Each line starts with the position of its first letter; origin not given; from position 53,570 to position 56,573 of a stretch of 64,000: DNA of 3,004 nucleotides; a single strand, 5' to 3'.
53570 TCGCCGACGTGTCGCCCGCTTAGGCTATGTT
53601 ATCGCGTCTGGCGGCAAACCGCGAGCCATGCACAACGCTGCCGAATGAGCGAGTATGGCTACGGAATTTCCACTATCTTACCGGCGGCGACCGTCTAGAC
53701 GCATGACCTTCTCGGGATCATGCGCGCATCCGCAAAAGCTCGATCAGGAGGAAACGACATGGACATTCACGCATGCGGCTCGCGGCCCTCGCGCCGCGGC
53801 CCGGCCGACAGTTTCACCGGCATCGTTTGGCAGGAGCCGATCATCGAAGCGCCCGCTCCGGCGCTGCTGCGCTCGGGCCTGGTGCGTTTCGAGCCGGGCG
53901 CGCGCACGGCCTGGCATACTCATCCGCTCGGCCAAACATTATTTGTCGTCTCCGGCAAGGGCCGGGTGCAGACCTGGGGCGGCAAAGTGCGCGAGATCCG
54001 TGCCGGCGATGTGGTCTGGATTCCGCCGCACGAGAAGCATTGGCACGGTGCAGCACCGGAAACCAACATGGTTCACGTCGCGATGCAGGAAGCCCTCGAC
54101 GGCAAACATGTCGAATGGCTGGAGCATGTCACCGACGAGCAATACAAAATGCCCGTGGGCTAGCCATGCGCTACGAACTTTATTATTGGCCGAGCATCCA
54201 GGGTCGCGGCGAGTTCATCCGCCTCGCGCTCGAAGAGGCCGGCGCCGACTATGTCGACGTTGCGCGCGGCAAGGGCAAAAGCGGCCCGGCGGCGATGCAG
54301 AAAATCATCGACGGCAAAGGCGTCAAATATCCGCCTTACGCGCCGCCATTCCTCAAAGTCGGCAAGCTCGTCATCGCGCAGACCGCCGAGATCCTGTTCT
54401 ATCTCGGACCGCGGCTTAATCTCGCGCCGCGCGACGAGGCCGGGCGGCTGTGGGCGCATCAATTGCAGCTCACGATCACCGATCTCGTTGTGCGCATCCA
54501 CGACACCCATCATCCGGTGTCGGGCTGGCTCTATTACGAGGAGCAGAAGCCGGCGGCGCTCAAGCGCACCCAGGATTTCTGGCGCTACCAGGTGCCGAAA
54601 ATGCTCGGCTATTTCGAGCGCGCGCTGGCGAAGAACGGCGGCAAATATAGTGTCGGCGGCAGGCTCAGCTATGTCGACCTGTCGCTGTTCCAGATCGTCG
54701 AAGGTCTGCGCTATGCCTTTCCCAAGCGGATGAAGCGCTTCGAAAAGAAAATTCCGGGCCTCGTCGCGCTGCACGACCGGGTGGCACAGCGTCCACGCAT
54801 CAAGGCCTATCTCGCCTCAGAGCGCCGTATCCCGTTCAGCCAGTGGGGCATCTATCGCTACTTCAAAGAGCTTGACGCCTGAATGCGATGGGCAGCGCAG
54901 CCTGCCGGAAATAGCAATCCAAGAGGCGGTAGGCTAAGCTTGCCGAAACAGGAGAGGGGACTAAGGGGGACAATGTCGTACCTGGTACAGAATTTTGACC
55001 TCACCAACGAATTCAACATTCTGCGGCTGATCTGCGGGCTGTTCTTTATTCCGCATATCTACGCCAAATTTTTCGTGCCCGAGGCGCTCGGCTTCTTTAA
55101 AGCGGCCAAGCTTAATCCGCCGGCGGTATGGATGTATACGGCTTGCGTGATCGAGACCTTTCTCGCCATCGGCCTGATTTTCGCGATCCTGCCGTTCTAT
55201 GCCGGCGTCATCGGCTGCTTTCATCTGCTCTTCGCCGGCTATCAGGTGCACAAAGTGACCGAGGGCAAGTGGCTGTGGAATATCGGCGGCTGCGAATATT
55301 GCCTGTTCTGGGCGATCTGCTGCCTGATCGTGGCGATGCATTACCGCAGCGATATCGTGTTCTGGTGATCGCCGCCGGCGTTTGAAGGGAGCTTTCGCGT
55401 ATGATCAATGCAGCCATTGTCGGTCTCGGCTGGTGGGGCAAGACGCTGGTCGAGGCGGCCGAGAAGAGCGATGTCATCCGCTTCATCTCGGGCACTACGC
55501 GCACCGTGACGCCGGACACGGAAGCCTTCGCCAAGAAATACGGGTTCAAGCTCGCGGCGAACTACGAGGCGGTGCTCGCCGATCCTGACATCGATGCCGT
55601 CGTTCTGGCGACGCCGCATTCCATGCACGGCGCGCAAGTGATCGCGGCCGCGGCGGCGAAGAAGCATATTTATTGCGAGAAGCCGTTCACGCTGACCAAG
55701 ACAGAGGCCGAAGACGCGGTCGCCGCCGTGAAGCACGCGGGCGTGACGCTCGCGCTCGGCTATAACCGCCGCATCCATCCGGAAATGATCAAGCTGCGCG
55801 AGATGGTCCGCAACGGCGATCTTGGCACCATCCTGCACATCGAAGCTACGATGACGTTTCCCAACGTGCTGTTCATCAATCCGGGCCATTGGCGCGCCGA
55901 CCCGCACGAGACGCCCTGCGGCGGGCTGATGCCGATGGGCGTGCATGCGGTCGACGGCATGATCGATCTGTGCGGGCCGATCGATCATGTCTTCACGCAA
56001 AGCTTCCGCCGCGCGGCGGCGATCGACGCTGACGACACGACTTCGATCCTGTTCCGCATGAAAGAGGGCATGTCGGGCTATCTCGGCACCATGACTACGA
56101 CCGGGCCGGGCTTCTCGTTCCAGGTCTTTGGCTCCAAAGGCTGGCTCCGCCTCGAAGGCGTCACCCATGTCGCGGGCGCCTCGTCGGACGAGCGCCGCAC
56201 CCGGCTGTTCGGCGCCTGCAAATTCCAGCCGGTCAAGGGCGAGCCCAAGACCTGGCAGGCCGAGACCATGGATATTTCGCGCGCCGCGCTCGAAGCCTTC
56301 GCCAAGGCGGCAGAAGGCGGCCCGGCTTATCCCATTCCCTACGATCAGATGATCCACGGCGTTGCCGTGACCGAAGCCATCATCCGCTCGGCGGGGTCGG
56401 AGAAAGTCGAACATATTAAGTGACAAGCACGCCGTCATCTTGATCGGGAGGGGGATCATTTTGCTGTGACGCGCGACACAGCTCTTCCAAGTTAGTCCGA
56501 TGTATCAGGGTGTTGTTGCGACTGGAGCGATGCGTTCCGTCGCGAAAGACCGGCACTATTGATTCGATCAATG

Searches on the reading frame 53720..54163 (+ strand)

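Call 26: search_protein_families(library=pfam, proteins=[window:53720-54163:+], max_evalue=0.001)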
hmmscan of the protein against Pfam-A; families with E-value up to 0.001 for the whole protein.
window:53720-54163:+ (147 aa): 5 families
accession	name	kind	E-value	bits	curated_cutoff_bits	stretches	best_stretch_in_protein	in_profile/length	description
PF07883.17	Cupin_2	-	2.2e-14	53.4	27.2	1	54-115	2-62/70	Cupin domain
PF02311.25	AraC_binding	-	1.5e-07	31.7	21.1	1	59-114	12-66/135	AraC-like ligand binding domain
PF05899.18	Cupin_3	-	2e-06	27.8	23.5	1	69-105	25-60/74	EutQ-like cupin domain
PF12973.13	Cupin_7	-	2.1e-05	24.7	27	1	54-121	37-99/105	ChrR Cupin-like domain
PF00190.28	Cupin_1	-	7.8e-05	22.7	22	1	55-129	38-120/151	Cupin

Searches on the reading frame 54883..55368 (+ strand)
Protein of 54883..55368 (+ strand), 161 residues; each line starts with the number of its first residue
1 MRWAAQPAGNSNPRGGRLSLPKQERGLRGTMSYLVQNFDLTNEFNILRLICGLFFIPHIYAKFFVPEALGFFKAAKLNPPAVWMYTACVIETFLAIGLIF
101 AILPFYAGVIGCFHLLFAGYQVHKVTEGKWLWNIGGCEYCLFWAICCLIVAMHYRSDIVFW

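Call 26: search_protein_families(library=pfam, proteins=[window:54883-55368:+], max_evalue=0.001)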
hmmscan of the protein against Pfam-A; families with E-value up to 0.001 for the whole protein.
window:54883-55368:+ (161 aa): 1 family
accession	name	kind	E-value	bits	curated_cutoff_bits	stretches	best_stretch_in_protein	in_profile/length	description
PF07681.17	DoxX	-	1.4e-08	35.7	23.6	1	46-123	4-84/85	DoxX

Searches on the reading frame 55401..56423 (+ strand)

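Call 26: search_protein_families(library=pfam, proteins=[window:55401-56423:+], max_evalue=0.001)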
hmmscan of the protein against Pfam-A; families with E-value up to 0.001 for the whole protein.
window:55401-56423:+ (340 aa): 3 families
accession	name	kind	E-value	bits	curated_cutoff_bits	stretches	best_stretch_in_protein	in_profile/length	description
PF01408.29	GFO_IDH_MocA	-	1.2e-21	78.1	24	1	2-121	1-120/120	Oxidoreductase family, NAD-binding Rossmann fold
PF22725.1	GFO_IDH_MocA_C3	-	1.3e-21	77.3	27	1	131-250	3-124/124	GFO/IDH/MocA C-terminal domain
PF02894.22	GFO_IDH_MocA_C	-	3.7e-13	50.2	22.9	1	133-333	1-212/218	Oxidoreductase family, C-terminal alpha/beta domain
